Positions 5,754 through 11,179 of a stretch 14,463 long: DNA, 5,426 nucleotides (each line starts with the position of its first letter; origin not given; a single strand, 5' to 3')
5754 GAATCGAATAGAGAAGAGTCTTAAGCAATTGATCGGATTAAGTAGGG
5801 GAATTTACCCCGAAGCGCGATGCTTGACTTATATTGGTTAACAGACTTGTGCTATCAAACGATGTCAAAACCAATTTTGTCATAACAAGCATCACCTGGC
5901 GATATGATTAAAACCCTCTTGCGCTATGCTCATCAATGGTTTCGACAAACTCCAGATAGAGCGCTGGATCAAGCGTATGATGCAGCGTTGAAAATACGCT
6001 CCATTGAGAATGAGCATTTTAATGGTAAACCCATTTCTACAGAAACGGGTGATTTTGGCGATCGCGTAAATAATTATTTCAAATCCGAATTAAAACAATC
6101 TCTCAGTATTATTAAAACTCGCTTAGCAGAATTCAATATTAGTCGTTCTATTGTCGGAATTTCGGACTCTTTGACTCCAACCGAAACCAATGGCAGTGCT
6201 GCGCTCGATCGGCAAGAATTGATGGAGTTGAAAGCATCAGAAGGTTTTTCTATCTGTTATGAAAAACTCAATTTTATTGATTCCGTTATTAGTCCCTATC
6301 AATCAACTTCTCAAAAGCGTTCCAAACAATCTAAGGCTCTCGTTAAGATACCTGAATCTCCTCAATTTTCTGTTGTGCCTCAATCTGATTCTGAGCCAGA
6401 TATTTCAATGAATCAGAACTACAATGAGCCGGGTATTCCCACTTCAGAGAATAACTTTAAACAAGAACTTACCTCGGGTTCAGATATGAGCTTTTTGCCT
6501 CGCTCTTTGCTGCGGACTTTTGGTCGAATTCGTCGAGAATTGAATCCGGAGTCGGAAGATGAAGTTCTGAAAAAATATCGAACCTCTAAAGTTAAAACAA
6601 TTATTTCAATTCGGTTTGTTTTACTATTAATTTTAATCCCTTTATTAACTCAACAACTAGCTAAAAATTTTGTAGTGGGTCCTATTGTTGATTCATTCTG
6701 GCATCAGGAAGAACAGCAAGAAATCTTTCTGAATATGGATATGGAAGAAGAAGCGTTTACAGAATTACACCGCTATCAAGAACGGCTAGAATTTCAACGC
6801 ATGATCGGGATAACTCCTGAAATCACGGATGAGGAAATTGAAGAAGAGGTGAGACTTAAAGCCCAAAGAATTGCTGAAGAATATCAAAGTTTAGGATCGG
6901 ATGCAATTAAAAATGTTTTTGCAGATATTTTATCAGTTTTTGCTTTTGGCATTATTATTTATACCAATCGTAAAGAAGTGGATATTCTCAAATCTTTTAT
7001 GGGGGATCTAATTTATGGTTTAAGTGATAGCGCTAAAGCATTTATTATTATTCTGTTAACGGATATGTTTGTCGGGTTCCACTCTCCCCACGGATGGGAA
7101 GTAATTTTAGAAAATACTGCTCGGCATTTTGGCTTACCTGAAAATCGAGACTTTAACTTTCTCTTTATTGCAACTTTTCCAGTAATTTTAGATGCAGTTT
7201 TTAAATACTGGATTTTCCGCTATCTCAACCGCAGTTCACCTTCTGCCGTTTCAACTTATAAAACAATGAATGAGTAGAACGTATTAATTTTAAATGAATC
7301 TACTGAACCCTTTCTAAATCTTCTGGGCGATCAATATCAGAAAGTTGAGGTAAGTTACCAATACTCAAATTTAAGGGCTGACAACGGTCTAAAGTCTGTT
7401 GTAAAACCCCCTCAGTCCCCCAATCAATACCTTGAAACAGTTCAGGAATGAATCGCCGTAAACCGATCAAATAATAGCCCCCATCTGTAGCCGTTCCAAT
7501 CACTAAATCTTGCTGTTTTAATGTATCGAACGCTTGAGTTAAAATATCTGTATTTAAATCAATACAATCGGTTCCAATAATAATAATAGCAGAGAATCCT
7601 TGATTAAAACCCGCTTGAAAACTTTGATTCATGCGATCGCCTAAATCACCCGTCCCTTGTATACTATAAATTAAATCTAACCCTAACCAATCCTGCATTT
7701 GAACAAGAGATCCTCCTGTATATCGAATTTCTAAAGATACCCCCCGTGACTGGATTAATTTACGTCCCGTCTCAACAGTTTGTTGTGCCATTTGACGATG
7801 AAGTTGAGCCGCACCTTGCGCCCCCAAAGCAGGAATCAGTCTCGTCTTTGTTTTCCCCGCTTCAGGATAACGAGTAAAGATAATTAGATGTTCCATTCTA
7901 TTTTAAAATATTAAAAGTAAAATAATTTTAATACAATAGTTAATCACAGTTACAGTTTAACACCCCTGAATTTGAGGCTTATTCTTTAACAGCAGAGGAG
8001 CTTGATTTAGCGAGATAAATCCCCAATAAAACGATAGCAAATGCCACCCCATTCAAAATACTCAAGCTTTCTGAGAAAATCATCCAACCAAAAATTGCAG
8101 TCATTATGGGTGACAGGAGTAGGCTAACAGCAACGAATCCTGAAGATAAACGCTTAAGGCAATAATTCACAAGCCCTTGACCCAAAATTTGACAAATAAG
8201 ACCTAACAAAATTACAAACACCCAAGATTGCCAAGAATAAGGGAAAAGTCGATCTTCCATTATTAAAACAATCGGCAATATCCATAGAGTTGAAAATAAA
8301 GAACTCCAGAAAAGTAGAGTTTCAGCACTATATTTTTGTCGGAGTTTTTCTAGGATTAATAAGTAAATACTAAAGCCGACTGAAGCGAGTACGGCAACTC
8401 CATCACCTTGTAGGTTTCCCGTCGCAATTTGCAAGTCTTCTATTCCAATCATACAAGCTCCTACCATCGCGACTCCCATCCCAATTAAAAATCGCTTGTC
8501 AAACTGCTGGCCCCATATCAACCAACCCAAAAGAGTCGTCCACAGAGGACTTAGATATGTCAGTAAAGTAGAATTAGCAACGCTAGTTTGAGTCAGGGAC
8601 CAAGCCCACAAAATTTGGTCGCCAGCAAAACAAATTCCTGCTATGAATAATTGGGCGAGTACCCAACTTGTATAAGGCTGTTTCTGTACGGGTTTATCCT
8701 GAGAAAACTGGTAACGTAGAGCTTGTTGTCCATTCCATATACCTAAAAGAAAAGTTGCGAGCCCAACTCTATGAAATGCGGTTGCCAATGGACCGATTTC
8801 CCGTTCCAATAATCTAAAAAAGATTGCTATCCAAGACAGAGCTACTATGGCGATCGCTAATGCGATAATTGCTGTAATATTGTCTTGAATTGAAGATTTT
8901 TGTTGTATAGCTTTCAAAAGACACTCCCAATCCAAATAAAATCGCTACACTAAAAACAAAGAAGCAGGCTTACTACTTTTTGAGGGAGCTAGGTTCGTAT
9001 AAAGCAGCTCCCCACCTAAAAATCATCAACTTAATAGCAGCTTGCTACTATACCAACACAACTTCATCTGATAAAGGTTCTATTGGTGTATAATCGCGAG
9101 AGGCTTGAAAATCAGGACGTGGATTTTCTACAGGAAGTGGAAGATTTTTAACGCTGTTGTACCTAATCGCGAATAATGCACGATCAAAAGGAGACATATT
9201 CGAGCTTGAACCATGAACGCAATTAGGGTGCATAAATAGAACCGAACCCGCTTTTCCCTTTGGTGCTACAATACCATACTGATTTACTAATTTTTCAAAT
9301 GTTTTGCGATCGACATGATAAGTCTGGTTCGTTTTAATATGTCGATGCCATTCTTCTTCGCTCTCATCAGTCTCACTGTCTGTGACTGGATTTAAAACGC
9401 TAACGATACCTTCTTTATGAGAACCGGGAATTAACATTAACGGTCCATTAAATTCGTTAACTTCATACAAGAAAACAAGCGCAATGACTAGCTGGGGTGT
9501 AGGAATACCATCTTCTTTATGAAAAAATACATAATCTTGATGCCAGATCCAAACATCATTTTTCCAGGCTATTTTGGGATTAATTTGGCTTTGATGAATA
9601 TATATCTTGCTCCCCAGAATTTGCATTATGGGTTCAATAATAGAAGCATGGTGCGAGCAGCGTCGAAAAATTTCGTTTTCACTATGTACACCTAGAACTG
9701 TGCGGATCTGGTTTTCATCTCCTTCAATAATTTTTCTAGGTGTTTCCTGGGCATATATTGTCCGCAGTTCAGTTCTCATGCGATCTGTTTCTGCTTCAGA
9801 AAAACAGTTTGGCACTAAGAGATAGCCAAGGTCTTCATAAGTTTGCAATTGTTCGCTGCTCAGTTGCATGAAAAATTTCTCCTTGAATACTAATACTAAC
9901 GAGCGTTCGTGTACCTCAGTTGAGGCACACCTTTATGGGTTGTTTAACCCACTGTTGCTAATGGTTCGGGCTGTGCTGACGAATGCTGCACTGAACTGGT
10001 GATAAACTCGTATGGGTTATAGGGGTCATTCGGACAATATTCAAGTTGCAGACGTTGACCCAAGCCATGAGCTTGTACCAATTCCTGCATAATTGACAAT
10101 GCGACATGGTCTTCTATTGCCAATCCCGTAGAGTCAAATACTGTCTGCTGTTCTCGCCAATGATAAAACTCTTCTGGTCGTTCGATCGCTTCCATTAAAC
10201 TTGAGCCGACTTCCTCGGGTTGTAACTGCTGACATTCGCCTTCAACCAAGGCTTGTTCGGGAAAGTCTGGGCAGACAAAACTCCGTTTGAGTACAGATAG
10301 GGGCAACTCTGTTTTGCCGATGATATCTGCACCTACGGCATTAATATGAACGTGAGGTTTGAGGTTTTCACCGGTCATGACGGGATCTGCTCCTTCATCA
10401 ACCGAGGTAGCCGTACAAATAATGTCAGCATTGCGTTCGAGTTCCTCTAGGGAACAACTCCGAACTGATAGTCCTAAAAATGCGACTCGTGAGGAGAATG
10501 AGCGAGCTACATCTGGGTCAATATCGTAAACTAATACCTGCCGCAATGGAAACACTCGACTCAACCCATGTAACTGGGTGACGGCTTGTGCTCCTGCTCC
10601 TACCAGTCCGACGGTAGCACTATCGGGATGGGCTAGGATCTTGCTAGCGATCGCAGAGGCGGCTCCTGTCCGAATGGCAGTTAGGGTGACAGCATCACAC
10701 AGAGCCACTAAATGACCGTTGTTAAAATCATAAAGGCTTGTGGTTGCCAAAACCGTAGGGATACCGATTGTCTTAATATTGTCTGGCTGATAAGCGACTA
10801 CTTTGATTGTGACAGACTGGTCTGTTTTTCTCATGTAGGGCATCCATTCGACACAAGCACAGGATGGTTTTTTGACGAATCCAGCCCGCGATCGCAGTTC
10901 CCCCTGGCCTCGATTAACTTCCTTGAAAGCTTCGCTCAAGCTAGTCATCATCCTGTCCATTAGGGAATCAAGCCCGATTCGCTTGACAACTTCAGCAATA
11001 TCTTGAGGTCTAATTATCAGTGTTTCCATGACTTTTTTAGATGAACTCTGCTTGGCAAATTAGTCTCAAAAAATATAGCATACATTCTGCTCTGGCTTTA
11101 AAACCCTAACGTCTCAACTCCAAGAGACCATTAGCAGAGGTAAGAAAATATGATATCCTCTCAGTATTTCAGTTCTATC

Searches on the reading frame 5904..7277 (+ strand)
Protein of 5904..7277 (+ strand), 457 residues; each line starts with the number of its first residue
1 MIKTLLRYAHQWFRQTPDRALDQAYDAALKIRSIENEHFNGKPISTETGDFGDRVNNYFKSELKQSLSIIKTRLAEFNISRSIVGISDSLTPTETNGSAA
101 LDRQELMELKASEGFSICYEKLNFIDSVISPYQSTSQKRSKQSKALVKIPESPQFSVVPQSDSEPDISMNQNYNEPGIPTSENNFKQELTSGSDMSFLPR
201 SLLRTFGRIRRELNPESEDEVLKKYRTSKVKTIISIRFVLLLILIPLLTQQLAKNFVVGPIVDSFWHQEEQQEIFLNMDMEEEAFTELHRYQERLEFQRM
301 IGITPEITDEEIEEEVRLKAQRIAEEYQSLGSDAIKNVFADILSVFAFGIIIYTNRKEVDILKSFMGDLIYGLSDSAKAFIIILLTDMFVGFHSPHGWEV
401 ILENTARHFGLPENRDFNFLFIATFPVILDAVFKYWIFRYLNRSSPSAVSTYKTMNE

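Call 8: search_protein_families(library=pfam, proteins=[window:5904-7277:+])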
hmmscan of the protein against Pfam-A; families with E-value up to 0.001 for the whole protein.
window:5904-7277:+ (457 aa): 1 family
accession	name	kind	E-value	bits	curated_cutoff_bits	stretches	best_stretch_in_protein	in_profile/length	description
PF03040.20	CemA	-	2.8e-103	345.2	27.4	1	228-457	1-229/229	CemA family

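Call 62: list_cluster_members(proteins=[P0001, P0002, P0003, P0007, P0010, window:5904-7274:+])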
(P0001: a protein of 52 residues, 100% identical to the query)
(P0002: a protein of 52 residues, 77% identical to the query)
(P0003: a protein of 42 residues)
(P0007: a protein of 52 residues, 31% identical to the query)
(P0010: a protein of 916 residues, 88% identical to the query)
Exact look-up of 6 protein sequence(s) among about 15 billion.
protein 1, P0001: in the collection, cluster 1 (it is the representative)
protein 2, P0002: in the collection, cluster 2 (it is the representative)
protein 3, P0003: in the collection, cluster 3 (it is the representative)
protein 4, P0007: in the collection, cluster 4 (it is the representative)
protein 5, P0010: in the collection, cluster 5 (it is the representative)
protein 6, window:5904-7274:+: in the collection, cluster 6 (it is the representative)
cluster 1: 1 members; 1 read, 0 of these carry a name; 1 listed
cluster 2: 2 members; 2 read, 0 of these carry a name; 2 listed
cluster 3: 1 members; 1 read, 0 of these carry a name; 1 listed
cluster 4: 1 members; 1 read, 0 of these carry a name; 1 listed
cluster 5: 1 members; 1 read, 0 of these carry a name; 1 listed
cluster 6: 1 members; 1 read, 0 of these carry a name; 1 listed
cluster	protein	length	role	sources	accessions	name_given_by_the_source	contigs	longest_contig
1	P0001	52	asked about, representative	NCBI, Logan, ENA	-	-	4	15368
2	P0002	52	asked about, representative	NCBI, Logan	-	-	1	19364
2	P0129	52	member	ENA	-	-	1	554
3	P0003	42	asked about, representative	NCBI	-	-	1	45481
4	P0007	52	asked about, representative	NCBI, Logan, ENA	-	-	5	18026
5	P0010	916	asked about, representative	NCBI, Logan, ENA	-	-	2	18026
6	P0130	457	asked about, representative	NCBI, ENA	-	-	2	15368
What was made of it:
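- Tried and rejected: It gave no names or organisms for the family (call 62).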

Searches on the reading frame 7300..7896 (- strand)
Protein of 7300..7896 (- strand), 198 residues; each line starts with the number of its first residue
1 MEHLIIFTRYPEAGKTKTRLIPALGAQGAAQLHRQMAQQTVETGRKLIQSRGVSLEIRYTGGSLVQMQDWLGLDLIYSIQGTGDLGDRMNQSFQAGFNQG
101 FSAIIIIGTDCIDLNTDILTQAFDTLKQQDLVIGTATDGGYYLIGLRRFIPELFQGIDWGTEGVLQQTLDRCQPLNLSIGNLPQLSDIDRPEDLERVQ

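Call 8: search_protein_families(library=pfam, proteins=[window:7300-7896:-])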
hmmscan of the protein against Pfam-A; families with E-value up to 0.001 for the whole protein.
window:7300-7896:- (198 aa): 2 families
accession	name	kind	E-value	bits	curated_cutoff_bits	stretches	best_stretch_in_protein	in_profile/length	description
PF09837.15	DUF2064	-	5.9e-36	123.4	25.8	1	46-161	4-120/120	Uncharacterized protein conserved in bacteria (DUF2064)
PF01983.22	CofC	-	0.00086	19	22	0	15-148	12-135/217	Guanylyl transferase CofC like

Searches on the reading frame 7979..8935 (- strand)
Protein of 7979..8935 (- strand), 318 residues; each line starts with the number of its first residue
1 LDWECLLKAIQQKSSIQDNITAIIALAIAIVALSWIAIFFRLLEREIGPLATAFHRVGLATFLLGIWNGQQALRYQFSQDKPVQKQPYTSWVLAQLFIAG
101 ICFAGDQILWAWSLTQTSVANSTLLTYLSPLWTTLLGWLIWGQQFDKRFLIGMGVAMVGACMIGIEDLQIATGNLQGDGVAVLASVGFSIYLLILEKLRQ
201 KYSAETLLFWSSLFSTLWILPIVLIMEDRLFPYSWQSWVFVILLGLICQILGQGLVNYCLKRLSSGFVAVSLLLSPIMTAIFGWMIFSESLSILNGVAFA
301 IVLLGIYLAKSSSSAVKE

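Call 8: search_protein_families(library=pfam, proteins=[window:7979-8935:-])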
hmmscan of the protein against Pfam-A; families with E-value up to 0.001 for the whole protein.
window:7979-8935:- (318 aa): 3 families
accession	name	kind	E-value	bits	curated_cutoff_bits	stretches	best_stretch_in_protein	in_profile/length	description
PF00892.27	EamA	-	2.4e-36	125.4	28.2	2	177-308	3-132/135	EamA-like transporter family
PF03151.22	TPT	-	9.2e-09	35.5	30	1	87-308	59-289/291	Triose-phosphate Transporter family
PF06027.18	SLC35F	-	7.4e-05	22.9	21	1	117-308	97-296/299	Solute carrier family 35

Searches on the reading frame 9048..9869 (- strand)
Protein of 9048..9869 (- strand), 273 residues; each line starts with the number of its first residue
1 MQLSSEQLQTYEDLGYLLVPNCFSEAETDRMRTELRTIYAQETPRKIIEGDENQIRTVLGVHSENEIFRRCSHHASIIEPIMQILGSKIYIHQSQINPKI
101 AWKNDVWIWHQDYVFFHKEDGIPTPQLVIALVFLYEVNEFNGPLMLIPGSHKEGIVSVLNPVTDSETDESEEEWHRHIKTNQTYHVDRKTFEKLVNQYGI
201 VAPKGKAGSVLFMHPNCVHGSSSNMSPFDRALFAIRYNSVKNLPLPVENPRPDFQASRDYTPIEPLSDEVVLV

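Call 8: search_protein_families(library=pfam, proteins=[window:9048-9869:-])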
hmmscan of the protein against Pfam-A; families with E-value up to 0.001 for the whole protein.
window:9048-9869:- (273 aa): 1 family
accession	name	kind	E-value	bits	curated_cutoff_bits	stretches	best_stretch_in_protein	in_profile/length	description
PF05721.19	PhyH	-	1.1e-30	108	22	1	11-230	1-211/213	Phytanoyl-CoA dioxygenase (PhyH)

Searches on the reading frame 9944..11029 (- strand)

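Call 8: search_protein_families(library=pfam, proteins=[window:9944-11029:-])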
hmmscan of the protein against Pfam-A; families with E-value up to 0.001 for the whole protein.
window:9944-11029:- (361 aa): 1 family
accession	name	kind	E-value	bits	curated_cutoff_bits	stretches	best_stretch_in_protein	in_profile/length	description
PF02423.21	OCD_Mu_crystall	-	1e-65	222.2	24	1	14-319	7-311/314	Ornithine cyclodeaminase/mu-crystallin family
